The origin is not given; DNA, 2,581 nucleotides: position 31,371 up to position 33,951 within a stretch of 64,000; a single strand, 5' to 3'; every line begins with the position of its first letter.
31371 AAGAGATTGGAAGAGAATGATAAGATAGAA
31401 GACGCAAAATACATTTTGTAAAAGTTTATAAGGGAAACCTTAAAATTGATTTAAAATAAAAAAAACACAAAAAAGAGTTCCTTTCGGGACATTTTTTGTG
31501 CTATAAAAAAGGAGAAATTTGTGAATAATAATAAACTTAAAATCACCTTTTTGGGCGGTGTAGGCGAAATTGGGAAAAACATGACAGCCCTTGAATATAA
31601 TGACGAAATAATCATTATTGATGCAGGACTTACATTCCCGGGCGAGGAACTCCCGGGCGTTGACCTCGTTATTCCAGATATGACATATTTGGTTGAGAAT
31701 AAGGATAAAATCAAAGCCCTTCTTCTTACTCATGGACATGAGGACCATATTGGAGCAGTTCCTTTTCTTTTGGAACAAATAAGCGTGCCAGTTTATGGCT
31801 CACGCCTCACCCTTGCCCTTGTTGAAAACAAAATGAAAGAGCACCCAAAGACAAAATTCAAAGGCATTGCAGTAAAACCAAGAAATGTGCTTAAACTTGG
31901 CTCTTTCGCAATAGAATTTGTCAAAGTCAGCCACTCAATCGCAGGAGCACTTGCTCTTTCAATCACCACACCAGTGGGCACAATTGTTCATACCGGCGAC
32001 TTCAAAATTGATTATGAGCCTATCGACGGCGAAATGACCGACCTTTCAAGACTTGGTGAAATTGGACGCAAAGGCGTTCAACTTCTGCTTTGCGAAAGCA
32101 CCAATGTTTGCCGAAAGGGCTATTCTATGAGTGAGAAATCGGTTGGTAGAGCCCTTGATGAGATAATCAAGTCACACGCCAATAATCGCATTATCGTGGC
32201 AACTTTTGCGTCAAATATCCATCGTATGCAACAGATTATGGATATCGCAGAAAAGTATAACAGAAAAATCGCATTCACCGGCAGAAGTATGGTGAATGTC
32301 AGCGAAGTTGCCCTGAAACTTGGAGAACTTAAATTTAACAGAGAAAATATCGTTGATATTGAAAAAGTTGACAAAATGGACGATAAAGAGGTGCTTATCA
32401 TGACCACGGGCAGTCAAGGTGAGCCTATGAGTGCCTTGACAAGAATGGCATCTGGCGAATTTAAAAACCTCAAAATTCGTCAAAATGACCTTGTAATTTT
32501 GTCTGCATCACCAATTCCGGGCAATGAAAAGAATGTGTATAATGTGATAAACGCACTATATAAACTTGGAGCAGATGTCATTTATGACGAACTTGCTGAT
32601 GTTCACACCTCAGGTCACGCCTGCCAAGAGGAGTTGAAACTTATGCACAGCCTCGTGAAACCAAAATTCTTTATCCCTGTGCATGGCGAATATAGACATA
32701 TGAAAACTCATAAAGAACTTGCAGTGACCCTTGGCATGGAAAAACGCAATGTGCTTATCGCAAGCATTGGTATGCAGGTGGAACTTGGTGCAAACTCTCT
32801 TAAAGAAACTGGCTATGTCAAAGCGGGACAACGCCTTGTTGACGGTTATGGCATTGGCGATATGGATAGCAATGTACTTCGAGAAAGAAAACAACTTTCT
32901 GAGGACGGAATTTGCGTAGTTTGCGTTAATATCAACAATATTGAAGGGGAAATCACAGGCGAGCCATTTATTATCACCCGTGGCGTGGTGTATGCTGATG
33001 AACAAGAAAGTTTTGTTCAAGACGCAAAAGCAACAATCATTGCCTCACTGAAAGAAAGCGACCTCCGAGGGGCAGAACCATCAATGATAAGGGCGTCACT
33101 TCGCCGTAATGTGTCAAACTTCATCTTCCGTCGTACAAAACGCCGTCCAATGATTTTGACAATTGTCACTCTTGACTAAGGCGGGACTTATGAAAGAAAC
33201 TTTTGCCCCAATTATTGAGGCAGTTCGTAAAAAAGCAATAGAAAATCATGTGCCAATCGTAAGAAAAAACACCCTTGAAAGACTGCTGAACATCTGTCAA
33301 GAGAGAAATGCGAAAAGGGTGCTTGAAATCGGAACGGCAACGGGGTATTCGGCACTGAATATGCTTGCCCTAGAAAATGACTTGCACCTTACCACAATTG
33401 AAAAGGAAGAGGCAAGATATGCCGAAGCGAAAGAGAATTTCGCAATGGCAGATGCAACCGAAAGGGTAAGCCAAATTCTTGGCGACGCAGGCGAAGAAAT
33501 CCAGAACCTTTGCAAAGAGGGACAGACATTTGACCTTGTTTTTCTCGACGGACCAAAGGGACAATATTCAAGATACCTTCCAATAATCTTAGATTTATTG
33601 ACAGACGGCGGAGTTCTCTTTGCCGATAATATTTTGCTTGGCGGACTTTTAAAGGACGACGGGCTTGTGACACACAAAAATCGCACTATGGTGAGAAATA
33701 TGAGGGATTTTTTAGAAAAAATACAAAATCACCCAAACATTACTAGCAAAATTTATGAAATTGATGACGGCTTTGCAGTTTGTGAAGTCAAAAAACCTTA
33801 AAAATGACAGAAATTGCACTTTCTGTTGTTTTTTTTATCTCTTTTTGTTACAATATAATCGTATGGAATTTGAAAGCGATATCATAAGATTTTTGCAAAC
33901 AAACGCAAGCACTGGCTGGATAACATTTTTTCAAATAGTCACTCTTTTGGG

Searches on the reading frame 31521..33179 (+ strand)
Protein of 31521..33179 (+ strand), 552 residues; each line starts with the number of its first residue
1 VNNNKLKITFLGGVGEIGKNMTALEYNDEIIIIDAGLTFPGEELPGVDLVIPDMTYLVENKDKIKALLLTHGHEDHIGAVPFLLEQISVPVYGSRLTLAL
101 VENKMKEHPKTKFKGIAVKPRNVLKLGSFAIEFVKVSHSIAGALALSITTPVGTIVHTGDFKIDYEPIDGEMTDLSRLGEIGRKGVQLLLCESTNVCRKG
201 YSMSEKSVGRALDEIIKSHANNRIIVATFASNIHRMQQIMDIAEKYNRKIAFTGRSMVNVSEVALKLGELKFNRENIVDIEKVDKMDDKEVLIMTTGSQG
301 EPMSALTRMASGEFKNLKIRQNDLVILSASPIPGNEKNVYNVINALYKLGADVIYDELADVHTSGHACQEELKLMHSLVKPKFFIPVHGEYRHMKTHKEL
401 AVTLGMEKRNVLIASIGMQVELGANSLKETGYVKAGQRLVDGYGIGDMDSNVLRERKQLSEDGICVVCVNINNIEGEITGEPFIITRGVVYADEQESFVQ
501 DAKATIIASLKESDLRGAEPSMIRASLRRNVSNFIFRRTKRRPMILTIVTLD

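Call 92: search_protein_families(library=pfam, proteins=[window:31521-33179:+], max_evalue=0.00001)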
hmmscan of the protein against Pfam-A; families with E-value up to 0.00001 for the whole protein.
window:31521-33179:+ (552 aa): 5 families
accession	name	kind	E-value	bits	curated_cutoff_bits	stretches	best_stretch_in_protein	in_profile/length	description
PF22505.1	RNase_J_b_CASP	-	8e-52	174.8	27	1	222-346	2-126/126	Ribonuclease J, beta-CASP domain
PF17770.6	RNase_J_C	-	1.5e-22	81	23.8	1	452-550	1-100/102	Ribonuclease J C-terminal domain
PF00753.33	Lactamase_B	-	5e-14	53.1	22.7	1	18-164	5-153/196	Metallo-beta-lactamase superfamily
PF07521.17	RMMBL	-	1.3e-11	44.7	21.6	1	358-406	8-58/63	Zn-dependent metallo-hydrolase RNA specificity domain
PF12706.13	Lactamase_B_2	-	7e-10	39.3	27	1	32-163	4-145/200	Beta-lactamase superfamily domain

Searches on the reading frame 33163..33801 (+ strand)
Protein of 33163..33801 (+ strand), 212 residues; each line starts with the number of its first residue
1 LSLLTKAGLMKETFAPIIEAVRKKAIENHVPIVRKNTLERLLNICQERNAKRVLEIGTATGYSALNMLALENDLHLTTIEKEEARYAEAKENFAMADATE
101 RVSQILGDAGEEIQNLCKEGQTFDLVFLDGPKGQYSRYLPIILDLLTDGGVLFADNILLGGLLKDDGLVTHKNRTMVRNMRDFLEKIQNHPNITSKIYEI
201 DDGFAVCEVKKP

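Call 92: search_protein_families(library=pfam, proteins=[window:33163-33801:+], max_evalue=0.00001)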
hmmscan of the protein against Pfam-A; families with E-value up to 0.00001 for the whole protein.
window:33163-33801:+ (212 aa): 4 families
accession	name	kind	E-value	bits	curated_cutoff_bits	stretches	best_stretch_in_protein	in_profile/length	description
PF01596.23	Methyltransf_3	-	1.2e-26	93.7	22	1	29-207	27-201/204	O-methyltransferase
PF13578.12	Methyltransf_24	-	1.1e-12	49.2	26.3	1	54-157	1-105/105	Methyltransferase domain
PF03602.21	Cons_hypoth95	-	3.6e-07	30.5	24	1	42-158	33-148/182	Conserved hypothetical protein 95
PF13847.12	Methyltransf_31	-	5.8e-07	29.7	27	1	49-158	3-113/145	Methyltransferase domain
